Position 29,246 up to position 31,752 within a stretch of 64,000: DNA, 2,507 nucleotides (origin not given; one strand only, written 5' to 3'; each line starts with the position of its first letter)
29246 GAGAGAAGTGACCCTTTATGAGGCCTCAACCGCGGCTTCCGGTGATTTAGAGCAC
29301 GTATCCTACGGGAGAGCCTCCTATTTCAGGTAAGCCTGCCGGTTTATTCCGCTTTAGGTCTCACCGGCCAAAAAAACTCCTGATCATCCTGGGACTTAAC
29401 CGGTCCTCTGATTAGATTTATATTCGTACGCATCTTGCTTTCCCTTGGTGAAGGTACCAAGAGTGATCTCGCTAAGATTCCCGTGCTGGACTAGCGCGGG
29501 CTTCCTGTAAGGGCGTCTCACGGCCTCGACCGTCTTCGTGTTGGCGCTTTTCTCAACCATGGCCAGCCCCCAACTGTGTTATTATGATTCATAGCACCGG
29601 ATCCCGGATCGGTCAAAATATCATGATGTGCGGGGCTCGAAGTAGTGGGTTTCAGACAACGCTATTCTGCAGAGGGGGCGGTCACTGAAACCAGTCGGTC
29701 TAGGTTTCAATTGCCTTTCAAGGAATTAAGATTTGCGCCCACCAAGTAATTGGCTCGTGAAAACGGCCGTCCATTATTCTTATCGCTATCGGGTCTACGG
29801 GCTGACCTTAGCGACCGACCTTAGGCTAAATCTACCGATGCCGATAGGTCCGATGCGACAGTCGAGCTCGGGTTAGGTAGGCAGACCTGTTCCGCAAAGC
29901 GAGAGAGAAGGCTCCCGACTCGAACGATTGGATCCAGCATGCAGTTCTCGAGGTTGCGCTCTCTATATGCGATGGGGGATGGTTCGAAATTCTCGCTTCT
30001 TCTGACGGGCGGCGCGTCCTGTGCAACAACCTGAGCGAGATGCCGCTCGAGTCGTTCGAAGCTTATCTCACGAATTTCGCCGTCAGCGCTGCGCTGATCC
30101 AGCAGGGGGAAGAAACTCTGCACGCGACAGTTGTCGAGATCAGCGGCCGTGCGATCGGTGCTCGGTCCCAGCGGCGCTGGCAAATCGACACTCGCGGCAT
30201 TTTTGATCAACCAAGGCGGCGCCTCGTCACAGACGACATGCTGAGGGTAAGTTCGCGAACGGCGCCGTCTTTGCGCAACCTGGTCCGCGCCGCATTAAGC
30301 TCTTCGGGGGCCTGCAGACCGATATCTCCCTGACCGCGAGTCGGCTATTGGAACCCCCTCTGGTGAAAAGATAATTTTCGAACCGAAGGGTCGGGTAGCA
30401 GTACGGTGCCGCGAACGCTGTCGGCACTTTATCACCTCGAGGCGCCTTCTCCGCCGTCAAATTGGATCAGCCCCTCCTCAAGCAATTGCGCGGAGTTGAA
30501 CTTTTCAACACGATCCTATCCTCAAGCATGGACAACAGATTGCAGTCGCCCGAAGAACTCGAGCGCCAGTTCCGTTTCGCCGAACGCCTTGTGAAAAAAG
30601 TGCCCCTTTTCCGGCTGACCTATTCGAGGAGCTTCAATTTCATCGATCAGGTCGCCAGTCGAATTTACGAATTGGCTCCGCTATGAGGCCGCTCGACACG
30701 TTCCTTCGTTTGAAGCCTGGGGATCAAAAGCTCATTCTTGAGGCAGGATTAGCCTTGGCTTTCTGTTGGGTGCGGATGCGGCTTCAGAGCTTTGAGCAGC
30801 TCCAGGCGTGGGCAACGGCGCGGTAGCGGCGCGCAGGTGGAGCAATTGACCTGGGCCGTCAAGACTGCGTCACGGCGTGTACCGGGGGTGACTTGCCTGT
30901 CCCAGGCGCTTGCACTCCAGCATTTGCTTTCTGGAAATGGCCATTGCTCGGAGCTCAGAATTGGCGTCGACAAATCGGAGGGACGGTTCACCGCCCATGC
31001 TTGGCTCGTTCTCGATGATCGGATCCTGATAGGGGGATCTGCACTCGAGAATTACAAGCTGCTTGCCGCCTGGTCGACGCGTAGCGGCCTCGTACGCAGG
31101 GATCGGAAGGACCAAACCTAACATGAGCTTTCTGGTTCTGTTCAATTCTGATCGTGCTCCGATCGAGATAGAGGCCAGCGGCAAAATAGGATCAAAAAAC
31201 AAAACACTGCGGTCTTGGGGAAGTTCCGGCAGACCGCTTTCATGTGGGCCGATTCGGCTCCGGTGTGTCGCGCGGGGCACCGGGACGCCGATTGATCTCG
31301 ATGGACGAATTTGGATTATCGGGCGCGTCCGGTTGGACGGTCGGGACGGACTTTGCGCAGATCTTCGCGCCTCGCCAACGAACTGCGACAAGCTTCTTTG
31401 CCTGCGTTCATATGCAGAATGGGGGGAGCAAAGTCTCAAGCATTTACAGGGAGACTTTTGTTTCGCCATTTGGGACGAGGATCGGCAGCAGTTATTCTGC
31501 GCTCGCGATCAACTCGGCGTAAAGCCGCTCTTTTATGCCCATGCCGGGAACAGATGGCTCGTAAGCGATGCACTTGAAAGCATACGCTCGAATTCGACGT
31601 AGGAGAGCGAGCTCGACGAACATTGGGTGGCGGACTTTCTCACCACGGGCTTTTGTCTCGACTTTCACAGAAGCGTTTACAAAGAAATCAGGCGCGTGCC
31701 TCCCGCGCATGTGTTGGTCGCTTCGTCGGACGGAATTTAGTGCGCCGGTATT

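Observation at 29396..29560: Unannotated 54-aa lasso precursor (A1) on the minus strand, below the ORF-track cut-off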

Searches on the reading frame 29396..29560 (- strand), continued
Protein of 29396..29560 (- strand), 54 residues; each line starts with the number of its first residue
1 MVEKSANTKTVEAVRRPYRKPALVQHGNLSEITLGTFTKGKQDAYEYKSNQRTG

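Call 48: find_encoding_contigs(protein=P0129, flank=9000, max_places=2)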
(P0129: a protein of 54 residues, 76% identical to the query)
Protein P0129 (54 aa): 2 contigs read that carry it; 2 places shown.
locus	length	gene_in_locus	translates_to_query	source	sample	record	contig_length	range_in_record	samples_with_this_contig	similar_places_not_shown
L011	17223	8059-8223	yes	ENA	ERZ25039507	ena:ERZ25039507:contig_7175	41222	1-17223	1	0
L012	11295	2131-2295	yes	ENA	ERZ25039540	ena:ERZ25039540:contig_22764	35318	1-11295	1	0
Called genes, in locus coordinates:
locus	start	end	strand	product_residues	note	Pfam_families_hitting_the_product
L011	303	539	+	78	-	-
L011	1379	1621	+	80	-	-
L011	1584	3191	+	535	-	PF00664:ABC_membrane, PF00005:ABC_tran, PF13555:AAA_29 (weak)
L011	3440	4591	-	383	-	PF14907:NTP_transf_5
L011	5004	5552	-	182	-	-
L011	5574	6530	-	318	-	PF13537:GATase_7, PF13522:GATase_6, PF12481:DUF3700 (faint)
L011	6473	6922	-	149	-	PF13471:Transglut_core3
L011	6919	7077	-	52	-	-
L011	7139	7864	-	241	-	PF27840:ScmC, PF07475:Hpr_kinase_C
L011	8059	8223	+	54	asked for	-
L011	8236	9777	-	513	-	PF08242:Methyltransf_12, PF13649:Methyltransf_25 (weak), PF10119:MethyTransf_Reg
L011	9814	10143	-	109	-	PF05402:PqqD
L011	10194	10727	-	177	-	-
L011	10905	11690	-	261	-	PF05721:PhyH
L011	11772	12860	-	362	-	PF06325:PrmA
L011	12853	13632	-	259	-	PF14378:PAP2_3 (weak), PF01569:PAP2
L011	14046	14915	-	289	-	-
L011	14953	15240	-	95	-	-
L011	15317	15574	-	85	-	PF13560:HTH_31 (weak)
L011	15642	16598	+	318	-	PF02899:Phage_int_SAM_1 (weak), PF00589:Phage_integrase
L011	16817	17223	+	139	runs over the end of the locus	-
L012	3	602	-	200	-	?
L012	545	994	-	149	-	PF13471:Transglut_core3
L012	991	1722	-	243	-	PF27840:ScmC (weak), PF07475:Hpr_kinase_C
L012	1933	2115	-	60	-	-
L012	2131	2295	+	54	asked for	-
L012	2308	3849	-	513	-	PF08242:Methyltransf_12, PF13649:Methyltransf_25 (weak), PF10119:MethyTransf_Reg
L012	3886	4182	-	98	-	PF05402:PqqD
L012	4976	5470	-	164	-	PF05721:PhyH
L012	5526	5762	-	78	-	-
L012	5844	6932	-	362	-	PF06325:PrmA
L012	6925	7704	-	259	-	PF14378:PAP2_3 (weak), PF01569:PAP2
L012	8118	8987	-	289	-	-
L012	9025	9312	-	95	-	-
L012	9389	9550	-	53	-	-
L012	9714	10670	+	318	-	PF02899:Phage_int_SAM_1 (weak), PF00589:Phage_integrase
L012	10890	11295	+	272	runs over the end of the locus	PF02698:DUF218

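Call 49: find_encoding_contigs(protein=P0127, flank=9000, max_places=1)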
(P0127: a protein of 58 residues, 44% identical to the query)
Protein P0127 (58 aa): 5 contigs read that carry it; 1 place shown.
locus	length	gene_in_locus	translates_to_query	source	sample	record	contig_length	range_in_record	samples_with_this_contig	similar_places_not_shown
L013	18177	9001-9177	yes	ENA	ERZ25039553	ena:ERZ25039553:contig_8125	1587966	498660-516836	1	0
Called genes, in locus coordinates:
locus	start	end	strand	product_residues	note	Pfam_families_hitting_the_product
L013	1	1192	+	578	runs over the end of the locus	PF00664:ABC_membrane, PF13481:AAA_25 (faint), PF00005:ABC_tran, PF13304:AAA_21 (faint), PF13555:AAA_29 (weak)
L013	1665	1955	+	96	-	-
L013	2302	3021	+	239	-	-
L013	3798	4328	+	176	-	PF00664:ABC_membrane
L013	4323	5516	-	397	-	PF14907:NTP_transf_5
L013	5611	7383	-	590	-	PF13522:GATase_6, PF13537:GATase_7, PF00733:Asn_synthase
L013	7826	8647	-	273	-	PF27840:ScmC (weak), PF07475:Hpr_kinase_C (weak)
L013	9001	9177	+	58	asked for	-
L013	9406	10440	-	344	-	PF10119:MethyTransf_Reg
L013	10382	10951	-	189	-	PF08242:Methyltransf_12 (weak), PF13649:Methyltransf_25 (weak)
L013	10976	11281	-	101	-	PF05402:PqqD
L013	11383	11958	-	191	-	-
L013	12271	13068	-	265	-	PF05721:PhyH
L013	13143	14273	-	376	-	PF13649:Methyltransf_25 (faint), PF10294:Methyltransf_16 (weak), PF06325:PrmA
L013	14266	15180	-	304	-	PF01569:PAP2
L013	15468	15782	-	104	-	-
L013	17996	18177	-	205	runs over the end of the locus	PF13489:Methyltransf_23, PF03848:TehB (faint), PF13649:Methyltransf_25, PF13847:Methyltransf_31, PF08241:Methyltransf_11, PF08242:Methyltransf_12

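Call 68: search_protein_families(library=ncbifam, proteins=[L004:8001-9020:+, L004:11237-12460:+, L011:8236-9777:-], max_evalue=0.01)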
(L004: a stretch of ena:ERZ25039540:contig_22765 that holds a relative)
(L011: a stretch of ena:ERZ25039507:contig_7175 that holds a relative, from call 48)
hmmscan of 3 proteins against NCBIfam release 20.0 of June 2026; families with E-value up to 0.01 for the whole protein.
L004:8001-9020:+ (339 aa): 12 families
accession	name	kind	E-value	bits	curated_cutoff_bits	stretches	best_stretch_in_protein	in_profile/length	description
TIGR04352.1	HprK_rel_A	equivalog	1.5e-09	37.4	200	1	144-205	95-156/280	HprK-related kinase A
TIGR00679.1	hpr-ser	equivalog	2e-07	30.5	240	1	145-195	131-181/300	HPr(Ser) kinase/phosphatase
TIGR04355.1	HprK_rel_B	hypoth_equivalog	9.4e-07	28.2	200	1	140-194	139-193/351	HprK-related kinase B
NF003883.0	PRK05428.2-1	equivalog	8.9e-05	22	252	1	145-192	15-62/189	HPr kinase/phosphorylase-related protein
NF008039.0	PRK10771.1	equivalog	0.0014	18.1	298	1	158-188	26-60/234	thiamine ABC transporter ATP-binding protein ThiQ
NF010381.0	PRK13808.1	equivalog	0.0018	17.8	426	1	160-193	3-38/335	adenylate kinase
TIGR02868.1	CydC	equivalog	0.0018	17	329.05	1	158-191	362-399/530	thiol reductant ABC exporter subunit CydC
NF007739.0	PRK10419.1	subfamily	0.0031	17.1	354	1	148-178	28-59/268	nickel ABC transporter ATP-binding protein NikE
TIGR02769.1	nickel_nikE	equivalog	0.0044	16.5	332.55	1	152-178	31-58/265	nickel import ATP-binding protein NikE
NF007438.0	PRK09984.1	equivalog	0.0049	16.1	365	1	145-177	17-50/262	phosphonate ABC transporter ATP-binding protein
TIGR00958.1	3a01208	subfamily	0.0068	14.7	874.6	1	159-195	509-549/711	antigen peptide transporter 2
NF001381.0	PRK00279.1-3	equivalog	0.0084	15.9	187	0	160-197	3-42/188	adenylate kinase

L004:11237-12460:+ (407 aa): 0 families

L011:8236-9777:- (513 aa): 1 family
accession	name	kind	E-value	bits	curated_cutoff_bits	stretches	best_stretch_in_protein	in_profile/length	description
NF043040.1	corrin_prot_MT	hypoth_equivalog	5.1e-05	22.8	180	1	45-167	44-167/216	corrinoid protein-associated methyltransferase CpaM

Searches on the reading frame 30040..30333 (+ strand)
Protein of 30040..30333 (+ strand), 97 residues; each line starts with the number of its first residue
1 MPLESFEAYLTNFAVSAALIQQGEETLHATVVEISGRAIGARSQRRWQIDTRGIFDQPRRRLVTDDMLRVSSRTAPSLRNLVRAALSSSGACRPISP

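Call 5: search_protein_families(library=ncbifam, proteins=[window:30040-30333:+], max_evalue=1)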
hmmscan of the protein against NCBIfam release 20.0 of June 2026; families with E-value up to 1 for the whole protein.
window:30040-30333:+ (97 aa): 0 families

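Call 6: search_protein_families(library=pfam, proteins=[window:30040-30333:+], max_evalue=1)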
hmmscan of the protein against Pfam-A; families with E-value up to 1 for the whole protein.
window:30040-30333:+ (97 aa): 1 family
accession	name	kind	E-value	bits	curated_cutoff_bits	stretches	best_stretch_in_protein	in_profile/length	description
PF21796.3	Cac1_C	-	0.17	12.5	24.3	1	25-49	32-55/55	Chromatin assembly factor 1 subunit Cac1, C-terminal domain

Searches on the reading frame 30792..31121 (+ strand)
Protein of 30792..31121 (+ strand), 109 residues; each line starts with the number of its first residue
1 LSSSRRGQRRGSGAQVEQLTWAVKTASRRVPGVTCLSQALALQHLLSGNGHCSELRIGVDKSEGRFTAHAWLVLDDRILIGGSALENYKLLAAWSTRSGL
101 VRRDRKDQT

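Call 5: search_protein_families(library=ncbifam, proteins=[window:30792-31121:+], max_evalue=1)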
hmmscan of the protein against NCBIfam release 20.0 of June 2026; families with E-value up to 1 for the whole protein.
window:30792-31121:+ (109 aa): 1 family
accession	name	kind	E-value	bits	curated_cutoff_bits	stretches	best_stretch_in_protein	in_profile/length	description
NF033537.1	lasso_biosyn_B2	equivalog_domain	1.3e-19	70.9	33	1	12-92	46-130/132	lasso peptide biosynthesis B2 protein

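Call 6: search_protein_families(library=pfam, proteins=[window:30792-31121:+], max_evalue=1)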
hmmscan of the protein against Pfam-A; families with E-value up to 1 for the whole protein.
window:30792-31121:+ (109 aa): 1 family
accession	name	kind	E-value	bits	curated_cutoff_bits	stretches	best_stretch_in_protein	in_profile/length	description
PF13471.12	Transglut_core3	-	3.6e-21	75.7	26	1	3-89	25-113/117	Transglutaminase-like superfamily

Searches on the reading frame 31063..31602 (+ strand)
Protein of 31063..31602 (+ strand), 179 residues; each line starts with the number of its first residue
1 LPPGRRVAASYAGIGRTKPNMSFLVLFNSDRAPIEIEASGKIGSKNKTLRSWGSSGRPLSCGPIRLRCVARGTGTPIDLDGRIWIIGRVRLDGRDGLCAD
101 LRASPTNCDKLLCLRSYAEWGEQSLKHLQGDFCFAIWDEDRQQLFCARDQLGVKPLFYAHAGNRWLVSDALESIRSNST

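Call 5: search_protein_families(library=ncbifam, proteins=[window:31063-31602:+], max_evalue=1)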
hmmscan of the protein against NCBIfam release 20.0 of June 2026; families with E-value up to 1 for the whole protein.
window:31063-31602:+ (179 aa): 6 families
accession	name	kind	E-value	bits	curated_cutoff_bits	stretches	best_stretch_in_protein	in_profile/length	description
NF033535.1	lass_lactam_cya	exception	1.1e-26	93.6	525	1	81-173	68-164/668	lasso peptide isopeptide bond-forming cyclase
TIGR01536.1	asn_synth_AEB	equivalog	3.6e-17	62.6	267.1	1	106-169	98-161/517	asparagine synthase (glutamine-hydrolyzing)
TIGR03108.1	eps_aminotran_1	hypoth_equivalog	5e-17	61.8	816.9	1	106-167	97-158/628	XrtA/PEP-CTERM system amidotransferase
TIGR03104.1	trio_amidotrans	equivalog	3.4e-15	55.3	570.1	1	108-165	99-156/589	N-acetylglutaminylglutamine amidotransferase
NF006949.0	PRK09431.1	equivalog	5.3e-12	45.1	499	1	106-163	96-154/554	asparagine synthase B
TIGR01134.1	purF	equivalog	0.29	10.5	350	1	122-167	149-192/432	amidophosphoribosyltransferase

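Call 6: search_protein_families(library=pfam, proteins=[window:31063-31602:+], max_evalue=1)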
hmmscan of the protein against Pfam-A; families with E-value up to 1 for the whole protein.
window:31063-31602:+ (179 aa): 3 families
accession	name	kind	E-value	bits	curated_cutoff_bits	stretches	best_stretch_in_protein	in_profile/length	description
PF13537.11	GATase_7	-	1.6e-19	70.6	25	1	80-173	21-120/123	Glutamine amidotransferase domain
PF13522.11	GATase_6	-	3.1e-12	47.1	27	1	106-164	66-124/130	Glutamine amidotransferase domain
PF12481.13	DUF3700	-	8.8e-06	25.8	27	1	122-175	123-177/228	Aluminium induced protein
